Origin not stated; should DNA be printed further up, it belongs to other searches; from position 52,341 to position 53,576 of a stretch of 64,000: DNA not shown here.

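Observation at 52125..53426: Translationally coupled two-gene operon of unknown function at the trailer end of the CRISPR array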

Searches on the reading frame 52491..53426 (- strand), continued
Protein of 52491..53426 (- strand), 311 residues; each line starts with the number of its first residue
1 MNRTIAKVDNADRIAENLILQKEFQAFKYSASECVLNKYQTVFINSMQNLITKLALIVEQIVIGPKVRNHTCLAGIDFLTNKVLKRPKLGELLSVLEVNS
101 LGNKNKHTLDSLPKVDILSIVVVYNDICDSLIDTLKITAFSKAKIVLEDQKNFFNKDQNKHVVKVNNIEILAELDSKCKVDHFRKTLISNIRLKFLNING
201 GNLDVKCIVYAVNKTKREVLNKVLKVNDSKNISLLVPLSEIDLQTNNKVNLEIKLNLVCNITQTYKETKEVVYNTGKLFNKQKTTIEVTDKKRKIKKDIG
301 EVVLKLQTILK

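Call 33: fold_search(model_id=the predicted structure, library=pdb)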
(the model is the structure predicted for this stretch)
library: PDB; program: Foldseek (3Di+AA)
matches with E <= 10: 1682; with E <= 0.001: 0
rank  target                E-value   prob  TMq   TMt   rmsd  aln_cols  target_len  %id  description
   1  1fie_B                3.3e-03  0.85  0.19  0.09  25.5       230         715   10  RECOMBINANT HUMAN COAGULATION FACTOR XIII (released 1997-02-12)
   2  4cuc_A                4.4e-03  0.98  0.19  0.08  21.0       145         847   13  Unravelling the multiple functions of the architecturally intricate Streptococcus pneumoniae beta-galactosidase, BgaA. (released 2014-08-20)
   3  5vhv_A                4.6e-03  0.47  0.17  0.15  15.7       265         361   10  Pseudomonas fluorescens alkylpurine DNA glycosylase AlkC bound to DNA containing an oxocarbenium-intermediate analog (released 2017-10-25)
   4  3ly6_A                5.4e-03  0.89  0.19  0.10  24.2       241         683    9  Crystal structure of human transglutaminase 2 complex with adenosine 5' Triphosphate (released 2010-08-18)
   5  1f13_B                6.0e-03  0.82  0.19  0.09  25.9       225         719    8  RECOMBINANT HUMAN CELLULAR COAGULATION FACTOR XIII (released 1998-08-12)
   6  1g0d                  6.4e-03  0.82  0.19  0.10  26.1       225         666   10  CRYSTAL STRUCTURE OF RED SEA BREAM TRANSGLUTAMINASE (released 2001-05-23)
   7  1f13_A                6.4e-03  0.82  0.19  0.09  25.8       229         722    8  RECOMBINANT HUMAN CELLULAR COAGULATION FACTOR XIII (released 1998-08-12)
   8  5o9z_C                6.4e-03  0.63  0.19  0.04  24.1       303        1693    9  Cryo-EM structure of a pre-catalytic human spliceosome primed for activation (B complex) (released 2017-08-16)
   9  8b7d                  7.9e-03  0.91  0.20  0.35  15.8       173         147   15  Luminal domain of TMEM106B (released 2023-07-19)
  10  9npl_C                8.8e-03  1.00  0.22  0.11  19.7       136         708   12  Crystal structure of the inactive conformation of a glycoside hydrolase (CapGH2b - E553Q Mutant) from the GH2 family i (released 2025-11-12)
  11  2zai_C                8.8e-03  0.51  0.13  0.10  20.8       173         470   11  Crystal structure of the soluble domain of STT3 from P. furiosus (released 2007-12-11)
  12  7mjo_C                9.3e-03  0.14  0.12  0.11  22.9       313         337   12  Vascular KATP channel: Kir6.1 SUR2B quatrefoil-like conformation 1 (released 2021-10-13)
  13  9npd_A                9.8e-03  1.00  0.22  0.10  19.6       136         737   12  Crystal structure of the inactive conformation of a glycoside hydrolase (CapGH2b - E553Q Mutant) from the GH2 family i (released 2025-11-12)
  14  9ayr_B                9.8e-03  0.87  0.23  0.18  17.7       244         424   10  Structure of a Ric1-Rgp1-Rab6 activation intermediate (released 2024-12-11)
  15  9npd_B                1.0e-02  1.00  0.22  0.10  19.6       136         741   12  Crystal structure of the inactive conformation of a glycoside hydrolase (CapGH2b - E553Q Mutant) from the GH2 family i (released 2025-11-12)
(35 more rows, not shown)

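Call 34: search_protein_families(library=pfam, proteins=[P0062, P0065, P0066, P0068, P0074, P0038, P0072, P0067, P0050, P0075], max_evalue=0.01)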
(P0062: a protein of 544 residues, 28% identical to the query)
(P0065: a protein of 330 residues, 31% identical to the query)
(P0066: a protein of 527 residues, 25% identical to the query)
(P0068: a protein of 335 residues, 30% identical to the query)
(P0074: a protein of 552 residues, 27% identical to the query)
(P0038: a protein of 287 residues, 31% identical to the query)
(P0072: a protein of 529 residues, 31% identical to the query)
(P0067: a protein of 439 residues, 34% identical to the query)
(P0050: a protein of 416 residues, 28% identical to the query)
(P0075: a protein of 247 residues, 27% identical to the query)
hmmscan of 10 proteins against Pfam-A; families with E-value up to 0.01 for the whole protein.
P0062 (544 aa): 1 family
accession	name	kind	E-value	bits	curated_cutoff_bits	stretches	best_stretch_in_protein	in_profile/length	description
PF03781.23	FGE-sulfatase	-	4.6e-24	85.9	23.3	1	365-541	63-255/255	Sulfatase-modifying factor enzyme 1-like domain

P0065 (330 aa): 0 families

P0066 (527 aa): 0 families

P0068 (335 aa): 0 families

P0074 (552 aa): 1 family
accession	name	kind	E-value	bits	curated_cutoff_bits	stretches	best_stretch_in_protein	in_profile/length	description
PF03781.23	FGE-sulfatase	-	4.6e-23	82.6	23.3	1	378-549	68-255/255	Sulfatase-modifying factor enzyme 1-like domain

P0038 (287 aa): 3 families
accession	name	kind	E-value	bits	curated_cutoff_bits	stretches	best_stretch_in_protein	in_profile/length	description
PF09851.14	SHOCT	-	5.7e-07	29.5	27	1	258-284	2-28/28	Short C-terminal domain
PF11942.13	Spt5_N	-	0.003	18.9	24.2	1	70-141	4-79/97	Spt5 transcription elongation factor, acidic N-terminal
PF05120.17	GvpG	-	0.003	18.1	30.6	1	252-284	30-62/67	Gas vesicle protein G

P0072 (529 aa): 2 families
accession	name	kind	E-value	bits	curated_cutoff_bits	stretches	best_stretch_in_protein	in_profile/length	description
PF08238.18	Sel1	-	7.8e-17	61.5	30.7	2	324-358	2-36/36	Sel1 repeat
PF00130.28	C1_1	-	0.00064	19.9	26.5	1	155-205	2-51/53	Phorbol esters/diacylglycerol binding domain (C1 domain)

P0067 (439 aa): 0 families

P0050 (416 aa): 0 families

P0075 (247 aa): 1 family
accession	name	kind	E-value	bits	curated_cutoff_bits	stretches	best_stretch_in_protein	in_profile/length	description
PF00803.23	3A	-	0.003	17.3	25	1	66-150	19-106/237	3A/RNA2 movement protein family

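Call 37: fold_search(model_id=the predicted structure, library=viral)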
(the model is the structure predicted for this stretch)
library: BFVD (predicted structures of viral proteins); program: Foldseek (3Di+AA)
matches with E <= 10: 908; with E <= 0.001: 0
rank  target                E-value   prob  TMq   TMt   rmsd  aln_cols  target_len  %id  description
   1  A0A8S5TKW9            2.5e-03  0.25  0.14  0.12  30.7       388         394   12  Uncharacterized protein [Siphoviridae sp. ctGkF2]
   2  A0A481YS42            5.3e-03  0.98  0.20  0.33  13.3       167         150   12  Uncharacterized protein [Marseillevirus LCMAC101]
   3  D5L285                5.6e-03  1.00  0.24  0.21  21.5       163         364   10  Uncharacterized protein [uncultured virus]
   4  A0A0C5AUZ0            5.6e-03  0.84  0.21  0.10   9.4       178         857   12  Enhancin-2 [Spodoptera frugiperda granulovirus]
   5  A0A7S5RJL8            7.3e-03  0.99  0.21  0.31  17.5       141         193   13  (no name in the UniProt tables at hand)
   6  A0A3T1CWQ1            7.3e-03  0.69  0.16  0.13  11.0       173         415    7  Uncharacterized protein [Acanthamoeba castellanii medusavirus J1]
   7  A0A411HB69            1.1e-02  0.92  0.17  0.30  20.7       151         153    9  Uncharacterized protein [Homarus gammarus nudivirus]
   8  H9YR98                1.1e-02  0.77  0.18  0.26  19.9       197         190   10  (no name in the UniProt tables at hand)
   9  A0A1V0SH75            1.3e-02  0.80  0.21  0.26  15.1       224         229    9  Uncharacterized protein [Hokovirus HKV1]
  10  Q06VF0                1.4e-02  0.96  0.20  0.38  16.8       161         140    7  (no name in the UniProt tables at hand)
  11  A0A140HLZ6            1.4e-02  0.91  0.20  0.08  24.2       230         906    6  Peptidase S74 domain-containing protein [Bacillus phage Deep Blue]
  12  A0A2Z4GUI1            1.5e-02  0.90  0.21  0.33  15.4       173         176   10  (no name in the UniProt tables at hand)
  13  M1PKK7                1.6e-02  0.85  0.18  0.33   9.2       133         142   15  (no name in the UniProt tables at hand)
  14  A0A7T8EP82            1.8e-02  0.99  0.21  0.50   5.1       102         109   13  (no name in the UniProt tables at hand)
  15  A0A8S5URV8            2.0e-02  0.54  0.18  0.24  22.5       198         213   13  Putative lipoprotein [Siphoviridae sp. ctg8v2]
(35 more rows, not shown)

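Call 44: find_encoding_contigs(protein=P0006, flank=8000, max_places=3)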
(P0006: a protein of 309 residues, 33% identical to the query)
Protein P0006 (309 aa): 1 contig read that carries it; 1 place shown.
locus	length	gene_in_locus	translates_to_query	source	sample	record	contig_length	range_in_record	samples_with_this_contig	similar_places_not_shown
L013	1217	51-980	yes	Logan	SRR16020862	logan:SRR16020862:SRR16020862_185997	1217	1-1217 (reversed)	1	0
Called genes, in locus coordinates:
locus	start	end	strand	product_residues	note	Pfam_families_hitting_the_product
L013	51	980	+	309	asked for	-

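Call 45: find_encoding_contigs(protein=P0007, flank=8000, max_places=3)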
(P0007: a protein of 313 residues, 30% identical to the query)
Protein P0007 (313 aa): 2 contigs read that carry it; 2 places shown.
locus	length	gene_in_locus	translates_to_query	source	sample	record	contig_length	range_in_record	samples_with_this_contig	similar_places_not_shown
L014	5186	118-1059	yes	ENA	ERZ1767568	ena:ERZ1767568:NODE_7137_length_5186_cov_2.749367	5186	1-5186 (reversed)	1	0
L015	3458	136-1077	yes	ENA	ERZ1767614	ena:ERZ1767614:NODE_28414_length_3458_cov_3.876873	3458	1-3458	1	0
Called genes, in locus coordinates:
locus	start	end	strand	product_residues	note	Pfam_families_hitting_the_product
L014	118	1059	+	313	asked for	-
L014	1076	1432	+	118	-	-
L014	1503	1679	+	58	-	-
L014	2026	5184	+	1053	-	?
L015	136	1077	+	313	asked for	-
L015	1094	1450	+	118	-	-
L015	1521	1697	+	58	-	-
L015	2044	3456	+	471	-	?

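Call 46: find_encoding_contigs(protein=P0010, flank=8000, max_places=3)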
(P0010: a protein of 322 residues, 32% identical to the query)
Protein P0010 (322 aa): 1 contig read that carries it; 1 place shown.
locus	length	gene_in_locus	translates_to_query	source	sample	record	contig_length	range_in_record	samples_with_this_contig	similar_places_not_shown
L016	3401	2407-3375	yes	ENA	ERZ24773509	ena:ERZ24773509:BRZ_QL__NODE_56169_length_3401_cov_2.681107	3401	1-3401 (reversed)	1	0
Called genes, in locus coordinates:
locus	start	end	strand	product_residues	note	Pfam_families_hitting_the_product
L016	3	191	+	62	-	?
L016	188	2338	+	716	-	PF08238:Sel1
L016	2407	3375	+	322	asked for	-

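Call 65: search_protein_families(library=pfam, proteins=[L014:2026-5184:+, L011:7287-7823:+], max_evalue=0.001)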
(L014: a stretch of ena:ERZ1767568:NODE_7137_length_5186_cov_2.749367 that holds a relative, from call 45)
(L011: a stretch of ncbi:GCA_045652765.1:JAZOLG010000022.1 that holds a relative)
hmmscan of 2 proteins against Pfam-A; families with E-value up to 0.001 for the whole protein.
L014:2026-5184:+ (1053 aa): 2 families
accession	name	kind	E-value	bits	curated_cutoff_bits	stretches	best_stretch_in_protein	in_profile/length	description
PF05183.17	RdRP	-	2.2e-10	40.3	23.8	1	295-812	103-555/582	RNA dependent RNA polymerase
PF00809.28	Pterin_bind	-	1.9e-09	37.9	25.5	1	860-943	153-243/244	Pterin binding enzyme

L011:7287-7823:+ (178 aa): 0 families

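Call 70: find_encoding_contigs(protein=P0009, flank=8000, max_places=3)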
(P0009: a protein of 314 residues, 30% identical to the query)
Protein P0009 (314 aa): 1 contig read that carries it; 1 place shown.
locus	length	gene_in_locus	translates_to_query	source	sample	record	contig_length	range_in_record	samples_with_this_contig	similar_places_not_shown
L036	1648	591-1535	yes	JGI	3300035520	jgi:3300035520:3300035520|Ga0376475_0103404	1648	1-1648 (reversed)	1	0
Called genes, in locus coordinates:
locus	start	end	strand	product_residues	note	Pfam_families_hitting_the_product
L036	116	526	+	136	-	PF17761:DUF1016_N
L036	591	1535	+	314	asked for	-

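Call 71: find_encoding_contigs(protein=P0012, flank=8000, max_places=3)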
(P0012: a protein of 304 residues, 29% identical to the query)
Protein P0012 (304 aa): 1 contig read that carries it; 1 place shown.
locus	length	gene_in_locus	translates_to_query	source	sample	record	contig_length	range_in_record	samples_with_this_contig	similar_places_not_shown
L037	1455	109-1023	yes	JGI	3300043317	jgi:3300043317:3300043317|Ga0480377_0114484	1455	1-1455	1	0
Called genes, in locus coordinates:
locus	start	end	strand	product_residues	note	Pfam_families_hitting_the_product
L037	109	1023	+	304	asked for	-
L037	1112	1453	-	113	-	?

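Call 72: find_encoding_contigs(protein=P0014, flank=8000, max_places=3)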
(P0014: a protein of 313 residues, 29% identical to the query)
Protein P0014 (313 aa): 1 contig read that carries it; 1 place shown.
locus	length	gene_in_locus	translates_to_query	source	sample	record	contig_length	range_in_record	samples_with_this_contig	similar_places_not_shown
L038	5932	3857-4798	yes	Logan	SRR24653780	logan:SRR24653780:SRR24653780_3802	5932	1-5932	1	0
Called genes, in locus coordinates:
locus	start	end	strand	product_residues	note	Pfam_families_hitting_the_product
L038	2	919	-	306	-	?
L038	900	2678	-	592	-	PF07136:DUF1385 (weak), PF05175:MTS, PF07669:Eco57I (weak), PF01170:UPF0020 (weak), PF03602:Cons_hypoth95 (weak), PF06325:PrmA, PF13847:Methyltransf_31, PF13649:Methyltransf_25, +3 more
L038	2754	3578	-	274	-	PF14808:TMEM164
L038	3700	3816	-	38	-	-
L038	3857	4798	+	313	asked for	-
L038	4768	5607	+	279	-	PF00106:adh_short, PF01370:Epimerase (weak), PF08643:DUF1776 (weak), PF08659:KR, PF13561:adh_short_C2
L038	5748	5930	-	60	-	?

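Call 82: search_protein_families(library=padloc, alignment_id=A1, max_evalue=0.01)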
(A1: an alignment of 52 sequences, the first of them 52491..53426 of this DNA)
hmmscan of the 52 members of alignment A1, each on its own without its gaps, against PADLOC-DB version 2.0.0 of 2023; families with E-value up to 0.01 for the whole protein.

A. member 1, window:52491-53426:- (311 aa): 0 families

B. families by the number of members that match (of 52 scanned): 1 family
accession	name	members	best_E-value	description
PDLC00114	GajB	1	0.0049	UrvD helicase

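Call 85: search_dna_similar(query=window:52491-53426:-, collection=phages, mode=protein, max_evalue=0.001)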
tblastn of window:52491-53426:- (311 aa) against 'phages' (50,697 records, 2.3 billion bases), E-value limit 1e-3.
No match.

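Call 86: search_dna_similar(query=window:52491-53426:-, collection=plasmids, mode=protein, max_evalue=0.001)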
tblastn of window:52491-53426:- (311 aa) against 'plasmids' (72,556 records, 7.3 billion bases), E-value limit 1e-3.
No match.

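Call 87: search_dna_similar(query=P0079, collection=phages, mode=protein, max_evalue=0.001)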
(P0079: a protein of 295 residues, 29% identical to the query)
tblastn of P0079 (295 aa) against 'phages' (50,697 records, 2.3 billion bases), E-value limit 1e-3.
No match.

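Call 88: search_dna_similar(query=P0079, collection=plasmids, mode=protein, max_evalue=0.001)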
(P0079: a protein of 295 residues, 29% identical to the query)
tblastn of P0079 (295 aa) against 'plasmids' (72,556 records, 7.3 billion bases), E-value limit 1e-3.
No match.

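Call 96: search_protein_families(library=phrogs, alignment_id=A1, max_evalue=0.01)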
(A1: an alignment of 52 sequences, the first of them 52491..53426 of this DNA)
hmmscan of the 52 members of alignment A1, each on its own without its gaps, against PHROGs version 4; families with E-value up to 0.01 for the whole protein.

A. member 1, window:52491-53426:- (311 aa): 0 families

B. families by the number of members that match (of 52 scanned): 6 families
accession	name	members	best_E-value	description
phrog_38696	-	1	0.00063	-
phrog_33118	-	1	0.0013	-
phrog_27180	-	1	0.0016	-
phrog_36458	-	1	0.0018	-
phrog_7442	-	1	0.0062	-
phrog_13808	-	1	0.0081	-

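Call 97: search_protein_families(library=ncbifam, alignment_id=A1, max_evalue=0.01)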
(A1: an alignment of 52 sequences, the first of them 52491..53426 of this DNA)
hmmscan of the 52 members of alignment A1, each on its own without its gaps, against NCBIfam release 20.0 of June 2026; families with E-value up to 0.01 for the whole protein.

A. member 1, window:52491-53426:- (311 aa): 0 families

B. families by the number of members that match (of 52 scanned): 6 families
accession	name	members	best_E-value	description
NF033930.1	pneumo_PspA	1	0.0019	pneumococcal surface protein A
NF011600.0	PRK15026.1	1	0.0023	cytosol nonspecific dipeptidase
NF046087.1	T3SS_scaff_SemD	1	0.0027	SemD/SinC family type III secretion system effector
NF052523.2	TafF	1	0.0032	TafF family fimbrial protein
NF011512.0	PRK14950.1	1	0.0056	DNA polymerase III subunits gamma and tau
TIGR03402.1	FeS_nifS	1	0.0091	cysteine desulfurase NifS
